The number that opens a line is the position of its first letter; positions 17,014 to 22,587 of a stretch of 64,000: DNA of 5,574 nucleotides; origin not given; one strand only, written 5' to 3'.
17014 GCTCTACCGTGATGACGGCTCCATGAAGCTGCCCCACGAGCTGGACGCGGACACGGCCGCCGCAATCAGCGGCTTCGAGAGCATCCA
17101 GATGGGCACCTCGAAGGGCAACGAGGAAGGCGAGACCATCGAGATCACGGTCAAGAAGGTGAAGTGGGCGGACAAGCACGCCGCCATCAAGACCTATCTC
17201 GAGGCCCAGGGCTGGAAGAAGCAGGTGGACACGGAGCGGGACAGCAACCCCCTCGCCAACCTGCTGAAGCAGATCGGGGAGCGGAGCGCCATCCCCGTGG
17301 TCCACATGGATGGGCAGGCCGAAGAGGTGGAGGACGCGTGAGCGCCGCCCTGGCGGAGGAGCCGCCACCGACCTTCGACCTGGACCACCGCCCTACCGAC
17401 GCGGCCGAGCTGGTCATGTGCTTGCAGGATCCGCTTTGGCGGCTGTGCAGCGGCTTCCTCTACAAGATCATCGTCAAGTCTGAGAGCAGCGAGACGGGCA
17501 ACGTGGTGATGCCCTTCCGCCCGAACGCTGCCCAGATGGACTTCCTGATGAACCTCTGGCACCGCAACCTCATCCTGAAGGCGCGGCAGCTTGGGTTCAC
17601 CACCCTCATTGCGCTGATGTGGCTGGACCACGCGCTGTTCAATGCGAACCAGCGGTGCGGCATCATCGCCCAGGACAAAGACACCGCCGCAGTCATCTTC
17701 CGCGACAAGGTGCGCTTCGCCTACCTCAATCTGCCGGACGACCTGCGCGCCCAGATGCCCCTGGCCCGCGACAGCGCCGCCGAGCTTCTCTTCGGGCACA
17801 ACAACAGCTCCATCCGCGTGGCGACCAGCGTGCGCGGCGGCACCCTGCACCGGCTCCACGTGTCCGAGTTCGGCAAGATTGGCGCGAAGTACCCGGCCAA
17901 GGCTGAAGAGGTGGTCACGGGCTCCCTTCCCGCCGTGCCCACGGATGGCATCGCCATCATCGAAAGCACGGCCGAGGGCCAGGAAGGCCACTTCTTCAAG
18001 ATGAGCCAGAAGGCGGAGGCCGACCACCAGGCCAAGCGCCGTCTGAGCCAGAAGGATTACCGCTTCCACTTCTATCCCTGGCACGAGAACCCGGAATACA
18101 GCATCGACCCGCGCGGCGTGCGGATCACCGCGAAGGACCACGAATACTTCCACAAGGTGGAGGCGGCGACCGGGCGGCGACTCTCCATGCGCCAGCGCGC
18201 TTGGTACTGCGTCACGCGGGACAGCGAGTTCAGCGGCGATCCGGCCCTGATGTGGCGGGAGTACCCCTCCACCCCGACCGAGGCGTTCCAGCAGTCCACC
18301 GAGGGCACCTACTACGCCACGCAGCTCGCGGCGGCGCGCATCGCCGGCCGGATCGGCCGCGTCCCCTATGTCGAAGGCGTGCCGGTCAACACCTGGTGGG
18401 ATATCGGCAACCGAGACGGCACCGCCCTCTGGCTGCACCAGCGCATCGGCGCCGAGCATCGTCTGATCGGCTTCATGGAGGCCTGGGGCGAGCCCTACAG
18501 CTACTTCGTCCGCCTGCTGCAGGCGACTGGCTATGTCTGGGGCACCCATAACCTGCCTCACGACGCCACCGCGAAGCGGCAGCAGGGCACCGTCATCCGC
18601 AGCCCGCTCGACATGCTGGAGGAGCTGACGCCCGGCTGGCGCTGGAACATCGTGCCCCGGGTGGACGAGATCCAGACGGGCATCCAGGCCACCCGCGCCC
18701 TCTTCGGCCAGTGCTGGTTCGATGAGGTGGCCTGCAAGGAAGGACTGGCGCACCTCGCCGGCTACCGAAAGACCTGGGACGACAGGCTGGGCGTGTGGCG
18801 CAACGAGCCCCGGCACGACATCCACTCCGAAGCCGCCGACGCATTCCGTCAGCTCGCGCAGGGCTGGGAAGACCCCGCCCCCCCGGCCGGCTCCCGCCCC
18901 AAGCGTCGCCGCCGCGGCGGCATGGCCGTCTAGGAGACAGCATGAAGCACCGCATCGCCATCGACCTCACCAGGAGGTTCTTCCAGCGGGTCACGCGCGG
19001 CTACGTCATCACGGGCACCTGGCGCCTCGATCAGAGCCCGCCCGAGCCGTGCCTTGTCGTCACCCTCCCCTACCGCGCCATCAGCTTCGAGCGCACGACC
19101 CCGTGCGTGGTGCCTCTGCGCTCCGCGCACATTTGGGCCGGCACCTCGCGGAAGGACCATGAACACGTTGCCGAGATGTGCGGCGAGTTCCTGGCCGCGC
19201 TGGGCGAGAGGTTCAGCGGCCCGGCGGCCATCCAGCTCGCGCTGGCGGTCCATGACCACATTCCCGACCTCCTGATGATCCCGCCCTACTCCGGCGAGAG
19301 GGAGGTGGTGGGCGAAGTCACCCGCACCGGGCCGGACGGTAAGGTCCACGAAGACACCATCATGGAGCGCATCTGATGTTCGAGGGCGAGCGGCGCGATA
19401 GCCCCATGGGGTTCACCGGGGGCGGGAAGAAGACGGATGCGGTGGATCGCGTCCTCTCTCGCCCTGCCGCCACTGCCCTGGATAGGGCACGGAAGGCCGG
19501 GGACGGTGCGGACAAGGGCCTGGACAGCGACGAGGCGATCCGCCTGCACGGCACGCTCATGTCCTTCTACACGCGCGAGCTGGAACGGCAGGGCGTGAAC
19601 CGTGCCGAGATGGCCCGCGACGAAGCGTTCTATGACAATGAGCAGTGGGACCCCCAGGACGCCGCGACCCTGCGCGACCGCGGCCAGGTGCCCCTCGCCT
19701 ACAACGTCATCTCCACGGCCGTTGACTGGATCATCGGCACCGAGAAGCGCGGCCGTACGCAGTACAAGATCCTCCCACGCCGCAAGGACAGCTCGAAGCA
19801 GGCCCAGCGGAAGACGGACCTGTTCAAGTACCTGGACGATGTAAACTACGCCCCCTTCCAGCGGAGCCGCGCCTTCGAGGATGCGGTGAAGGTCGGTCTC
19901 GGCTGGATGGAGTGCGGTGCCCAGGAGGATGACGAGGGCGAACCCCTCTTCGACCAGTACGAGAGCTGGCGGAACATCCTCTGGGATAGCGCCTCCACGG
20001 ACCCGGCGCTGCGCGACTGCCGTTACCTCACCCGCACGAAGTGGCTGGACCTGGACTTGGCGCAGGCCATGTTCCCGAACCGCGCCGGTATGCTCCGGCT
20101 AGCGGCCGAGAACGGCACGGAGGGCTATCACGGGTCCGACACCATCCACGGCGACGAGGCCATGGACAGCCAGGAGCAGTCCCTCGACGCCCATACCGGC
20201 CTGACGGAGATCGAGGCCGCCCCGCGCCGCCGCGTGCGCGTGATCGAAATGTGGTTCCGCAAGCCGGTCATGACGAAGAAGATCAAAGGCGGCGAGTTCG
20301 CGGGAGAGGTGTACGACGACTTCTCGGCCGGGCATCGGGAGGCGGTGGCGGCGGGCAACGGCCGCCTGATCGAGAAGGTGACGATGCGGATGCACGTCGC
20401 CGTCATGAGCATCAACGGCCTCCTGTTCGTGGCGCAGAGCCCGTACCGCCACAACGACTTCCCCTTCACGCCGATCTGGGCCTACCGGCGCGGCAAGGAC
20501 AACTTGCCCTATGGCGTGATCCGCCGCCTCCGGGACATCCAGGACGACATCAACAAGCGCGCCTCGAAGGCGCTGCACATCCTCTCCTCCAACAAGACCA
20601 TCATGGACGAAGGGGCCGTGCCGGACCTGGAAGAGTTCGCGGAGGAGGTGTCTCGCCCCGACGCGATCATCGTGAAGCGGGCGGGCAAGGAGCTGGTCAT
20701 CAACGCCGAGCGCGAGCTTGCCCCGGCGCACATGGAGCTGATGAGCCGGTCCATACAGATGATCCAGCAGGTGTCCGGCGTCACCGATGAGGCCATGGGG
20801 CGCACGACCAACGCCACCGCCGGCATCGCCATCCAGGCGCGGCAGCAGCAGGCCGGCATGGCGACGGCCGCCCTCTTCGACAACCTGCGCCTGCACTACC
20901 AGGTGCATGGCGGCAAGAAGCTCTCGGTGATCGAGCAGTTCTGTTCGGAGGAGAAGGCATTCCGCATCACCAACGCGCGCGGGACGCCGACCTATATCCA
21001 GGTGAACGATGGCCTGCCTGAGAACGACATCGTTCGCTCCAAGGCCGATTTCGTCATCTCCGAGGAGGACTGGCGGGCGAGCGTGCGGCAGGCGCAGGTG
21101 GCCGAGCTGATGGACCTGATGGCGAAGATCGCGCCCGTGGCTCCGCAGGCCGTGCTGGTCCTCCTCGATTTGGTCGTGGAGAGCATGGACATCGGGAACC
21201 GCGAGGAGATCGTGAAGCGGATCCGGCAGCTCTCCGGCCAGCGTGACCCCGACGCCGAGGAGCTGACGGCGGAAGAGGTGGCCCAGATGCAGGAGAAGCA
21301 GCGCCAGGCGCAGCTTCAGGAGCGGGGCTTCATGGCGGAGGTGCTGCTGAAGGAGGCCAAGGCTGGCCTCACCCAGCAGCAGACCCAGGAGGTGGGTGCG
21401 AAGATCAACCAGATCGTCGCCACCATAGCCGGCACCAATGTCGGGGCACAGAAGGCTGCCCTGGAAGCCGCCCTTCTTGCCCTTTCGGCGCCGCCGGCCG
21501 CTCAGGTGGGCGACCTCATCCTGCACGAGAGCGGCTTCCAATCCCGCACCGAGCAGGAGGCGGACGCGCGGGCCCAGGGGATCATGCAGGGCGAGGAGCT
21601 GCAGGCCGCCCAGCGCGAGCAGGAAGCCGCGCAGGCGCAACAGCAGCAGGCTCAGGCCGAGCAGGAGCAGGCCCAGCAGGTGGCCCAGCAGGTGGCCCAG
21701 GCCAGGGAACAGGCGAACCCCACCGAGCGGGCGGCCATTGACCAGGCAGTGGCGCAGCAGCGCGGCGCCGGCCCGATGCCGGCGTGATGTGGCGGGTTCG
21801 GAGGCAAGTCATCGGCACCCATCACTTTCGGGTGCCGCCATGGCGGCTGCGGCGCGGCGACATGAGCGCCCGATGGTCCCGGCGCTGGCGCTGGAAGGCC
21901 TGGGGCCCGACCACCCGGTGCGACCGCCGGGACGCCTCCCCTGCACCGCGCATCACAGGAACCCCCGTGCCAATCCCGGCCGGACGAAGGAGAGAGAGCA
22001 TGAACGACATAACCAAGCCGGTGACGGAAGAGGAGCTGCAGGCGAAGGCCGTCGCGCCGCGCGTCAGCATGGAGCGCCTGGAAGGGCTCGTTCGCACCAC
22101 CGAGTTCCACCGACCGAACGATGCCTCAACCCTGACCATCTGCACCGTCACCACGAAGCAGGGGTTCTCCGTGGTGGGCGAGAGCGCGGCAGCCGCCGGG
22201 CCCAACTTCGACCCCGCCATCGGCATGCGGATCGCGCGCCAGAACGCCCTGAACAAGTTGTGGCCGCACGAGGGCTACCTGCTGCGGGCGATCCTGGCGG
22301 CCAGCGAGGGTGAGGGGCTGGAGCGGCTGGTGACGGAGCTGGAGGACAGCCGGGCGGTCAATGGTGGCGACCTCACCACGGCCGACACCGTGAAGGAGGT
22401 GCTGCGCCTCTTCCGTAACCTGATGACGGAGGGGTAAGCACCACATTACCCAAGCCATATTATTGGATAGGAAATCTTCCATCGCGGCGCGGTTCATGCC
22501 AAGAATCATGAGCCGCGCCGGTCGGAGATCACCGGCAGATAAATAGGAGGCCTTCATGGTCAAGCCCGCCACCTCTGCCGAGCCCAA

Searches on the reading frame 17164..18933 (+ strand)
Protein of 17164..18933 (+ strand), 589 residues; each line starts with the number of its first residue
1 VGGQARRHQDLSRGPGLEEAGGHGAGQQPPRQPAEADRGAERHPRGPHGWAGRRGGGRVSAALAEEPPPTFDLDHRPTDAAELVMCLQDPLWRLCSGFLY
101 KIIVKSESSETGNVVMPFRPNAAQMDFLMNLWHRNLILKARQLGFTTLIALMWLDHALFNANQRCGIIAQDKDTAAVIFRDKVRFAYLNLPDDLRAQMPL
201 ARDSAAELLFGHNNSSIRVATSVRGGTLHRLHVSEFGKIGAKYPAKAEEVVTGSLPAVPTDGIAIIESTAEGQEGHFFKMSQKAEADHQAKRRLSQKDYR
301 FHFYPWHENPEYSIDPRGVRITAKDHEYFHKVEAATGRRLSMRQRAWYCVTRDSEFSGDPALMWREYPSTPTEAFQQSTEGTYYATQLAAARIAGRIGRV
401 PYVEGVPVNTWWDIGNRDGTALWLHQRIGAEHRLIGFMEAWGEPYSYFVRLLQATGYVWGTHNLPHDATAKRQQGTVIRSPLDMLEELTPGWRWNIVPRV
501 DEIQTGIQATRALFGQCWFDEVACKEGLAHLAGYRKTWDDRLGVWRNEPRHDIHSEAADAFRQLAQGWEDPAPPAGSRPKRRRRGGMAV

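Call 8: search_protein_families(library=phrogs, proteins=[window:17164-18933:+], max_evalue=0.001)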
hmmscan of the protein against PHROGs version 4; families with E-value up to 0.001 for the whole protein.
window:17164-18933:+ (589 aa): 5 families
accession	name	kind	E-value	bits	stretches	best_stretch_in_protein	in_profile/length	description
phrog_2472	-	unknown function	1.9e-63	215.8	1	269-565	10-305/324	-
phrog_26724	-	unknown function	9.1e-61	205.8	1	85-278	8-191/192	-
phrog_2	-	head and packaging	6.7e-31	108.8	1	48-563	234-589/807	terminase large subunit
phrog_38407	-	unknown function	3.8e-16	60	1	266-385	5-122/370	-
phrog_5989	-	head and packaging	3.1e-06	27.6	1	104-219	129-239/347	terminase large subunit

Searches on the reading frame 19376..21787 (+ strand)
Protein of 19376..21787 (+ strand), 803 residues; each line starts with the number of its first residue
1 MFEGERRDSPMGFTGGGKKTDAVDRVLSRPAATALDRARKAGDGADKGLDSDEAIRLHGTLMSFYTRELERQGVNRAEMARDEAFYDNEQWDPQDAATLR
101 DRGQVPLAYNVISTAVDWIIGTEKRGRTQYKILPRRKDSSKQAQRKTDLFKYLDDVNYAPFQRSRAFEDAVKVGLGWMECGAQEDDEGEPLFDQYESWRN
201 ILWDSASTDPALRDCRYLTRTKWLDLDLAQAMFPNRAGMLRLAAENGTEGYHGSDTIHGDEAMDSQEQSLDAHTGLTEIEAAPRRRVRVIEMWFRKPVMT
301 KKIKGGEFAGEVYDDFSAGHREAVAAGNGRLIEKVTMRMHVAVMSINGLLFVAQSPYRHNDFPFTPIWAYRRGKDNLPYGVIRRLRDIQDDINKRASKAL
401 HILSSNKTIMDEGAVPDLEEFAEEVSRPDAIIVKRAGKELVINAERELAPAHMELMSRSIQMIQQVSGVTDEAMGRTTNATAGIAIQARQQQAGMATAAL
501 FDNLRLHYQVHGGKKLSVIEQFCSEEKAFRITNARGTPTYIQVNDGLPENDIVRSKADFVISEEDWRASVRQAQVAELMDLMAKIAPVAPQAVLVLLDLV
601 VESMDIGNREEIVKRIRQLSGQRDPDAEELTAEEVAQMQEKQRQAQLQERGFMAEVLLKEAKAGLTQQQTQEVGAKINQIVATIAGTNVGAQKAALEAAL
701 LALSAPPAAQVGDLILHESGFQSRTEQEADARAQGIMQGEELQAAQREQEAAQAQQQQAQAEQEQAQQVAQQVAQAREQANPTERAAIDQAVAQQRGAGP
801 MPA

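Call 8: search_protein_families(library=phrogs, proteins=[window:19376-21787:+], max_evalue=0.001)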
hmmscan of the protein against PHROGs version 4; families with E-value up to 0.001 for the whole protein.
window:19376-21787:+ (803 aa): 6 families
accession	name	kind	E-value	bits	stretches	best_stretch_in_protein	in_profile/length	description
phrog_156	-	head and packaging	3.9e-165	552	1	56-681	10-642/681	portal protein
phrog_18470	-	head and packaging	1.2e-19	71.4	1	68-246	31-211/232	portal protein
phrog_25797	-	unknown function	4.4e-10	40.1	1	419-683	4-268/312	-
phrog_24564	-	unknown function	9.4e-09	36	1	544-664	29-153/212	-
phrog_27974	-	head and packaging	0.00011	22.6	1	585-687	38-143/239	portal protein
phrog_1216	-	head and packaging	0.0005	19.7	0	279-789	287-699/714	portal protein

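Call 98: find_homologous_proteins(query=window:19376-21787:+, max_evalue=1e-50)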
Query window:19376-21787:+ (803 aa): 1733 proteins with E <= 1e-50 among 8000 candidates; the best 120 are listed.
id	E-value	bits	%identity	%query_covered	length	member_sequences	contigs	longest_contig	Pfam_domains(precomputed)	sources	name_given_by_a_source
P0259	0.0e+0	1765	100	100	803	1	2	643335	PF16510.13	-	-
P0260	0.0e+0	1527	85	100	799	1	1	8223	PF16510.13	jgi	jgi:hypothetical protein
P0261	0.0e+0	1066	62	100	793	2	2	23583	PF16510.13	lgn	-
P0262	0.0e+0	1059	64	92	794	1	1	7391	PF16510.13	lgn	-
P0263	0.0e+0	1042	62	92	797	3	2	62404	PF16510.13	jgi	jgi:hypothetical protein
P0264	0.0e+0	1027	63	92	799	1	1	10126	PF16510.13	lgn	-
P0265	0.0e+0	1014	64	92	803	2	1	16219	PF16510.13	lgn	-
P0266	0.0e+0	1013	62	96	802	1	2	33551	PF16510.13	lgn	-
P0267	7.1e-294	995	62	86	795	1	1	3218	PF16510.13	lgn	-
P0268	1.4e-290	984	60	92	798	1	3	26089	PF16510.13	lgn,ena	-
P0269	1.0e-287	975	62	86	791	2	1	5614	PF16510.13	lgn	-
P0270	5.6e-287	972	59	92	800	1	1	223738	PF16510.13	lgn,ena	-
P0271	3.4e-285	966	61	90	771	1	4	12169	PF16510.13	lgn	-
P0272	2.1e-281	954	60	91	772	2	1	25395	PF16510.13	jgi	-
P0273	4.6e-281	953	61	85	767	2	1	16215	PF16510.13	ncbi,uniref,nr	ncbi:hypothetical protein [Pseudomonas sp.]|uniref:portal protein n=1 Tax=Pseudomonas sp. TaxID=306 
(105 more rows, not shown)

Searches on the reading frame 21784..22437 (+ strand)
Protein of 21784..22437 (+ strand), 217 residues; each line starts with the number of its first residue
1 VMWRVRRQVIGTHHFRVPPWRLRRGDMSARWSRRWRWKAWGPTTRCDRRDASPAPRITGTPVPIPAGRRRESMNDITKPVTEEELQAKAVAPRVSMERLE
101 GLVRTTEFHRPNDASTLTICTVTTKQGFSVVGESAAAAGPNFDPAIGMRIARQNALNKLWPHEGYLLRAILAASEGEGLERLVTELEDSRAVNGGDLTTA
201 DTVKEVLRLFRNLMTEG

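Call 8: search_protein_families(library=phrogs, proteins=[window:21784-22437:+], max_evalue=0.001)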
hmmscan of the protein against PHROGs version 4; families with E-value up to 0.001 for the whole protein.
window:21784-22437:+ (217 aa): 4 families
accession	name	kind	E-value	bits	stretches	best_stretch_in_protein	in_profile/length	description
phrog_322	-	unknown function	1.4e-33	118.3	1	75-179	5-111/239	-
phrog_3934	-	unknown function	2e-22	80.9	1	81-189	13-122/336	-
phrog_16684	-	unknown function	8.2e-20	71.7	1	109-171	13-75/78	-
phrog_9467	-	unknown function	2.3e-06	28.4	1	98-169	80-149/155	-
